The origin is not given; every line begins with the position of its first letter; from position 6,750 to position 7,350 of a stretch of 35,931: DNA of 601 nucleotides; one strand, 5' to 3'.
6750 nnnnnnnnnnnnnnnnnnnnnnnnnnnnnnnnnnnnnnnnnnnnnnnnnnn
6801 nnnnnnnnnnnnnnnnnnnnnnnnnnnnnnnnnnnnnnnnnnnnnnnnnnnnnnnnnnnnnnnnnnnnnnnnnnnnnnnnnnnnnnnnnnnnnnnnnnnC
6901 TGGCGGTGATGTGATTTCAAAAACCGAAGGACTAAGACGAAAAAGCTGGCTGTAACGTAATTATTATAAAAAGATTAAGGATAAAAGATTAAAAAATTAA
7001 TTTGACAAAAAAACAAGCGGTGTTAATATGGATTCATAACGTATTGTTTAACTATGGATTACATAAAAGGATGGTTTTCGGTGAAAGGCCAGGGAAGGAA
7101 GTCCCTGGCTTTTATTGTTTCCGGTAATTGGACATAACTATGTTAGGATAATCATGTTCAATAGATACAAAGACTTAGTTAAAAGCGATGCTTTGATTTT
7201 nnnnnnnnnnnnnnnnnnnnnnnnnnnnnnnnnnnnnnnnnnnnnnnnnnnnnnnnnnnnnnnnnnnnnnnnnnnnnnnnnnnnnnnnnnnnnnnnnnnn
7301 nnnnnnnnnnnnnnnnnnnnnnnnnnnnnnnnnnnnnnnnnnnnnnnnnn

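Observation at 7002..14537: Sec-signal Rhs toxin apparently co-transcribed with an OpgH/BcsA-like glycan synthase and a periplasmic repeat protein; no T6SS, PAAR or Tc parts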

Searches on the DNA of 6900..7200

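Call 35: search_rna_families(source=window, start=6900, end=7200, threshold=evalue, max_evalue=5)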
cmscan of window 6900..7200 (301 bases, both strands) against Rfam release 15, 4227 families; matches with E-value up to 5: 3.
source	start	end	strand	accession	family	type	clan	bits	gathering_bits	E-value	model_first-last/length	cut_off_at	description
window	6989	7026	+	RF01375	CRISPR-DR62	Gene; CRISPR;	-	20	45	3.8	1-37/37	no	CRISPR RNA direct repeat element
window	7086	7110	-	RF01716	PhotoRC-I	Cis-reg;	-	12.3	45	1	1-44/44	no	PhotoRC-I RNA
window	6900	6960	+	RF02003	group-II-D1D4-4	Intron;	CL00102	10.5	49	4.2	60-138/138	5'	Group II catalytic intron D1-D4-4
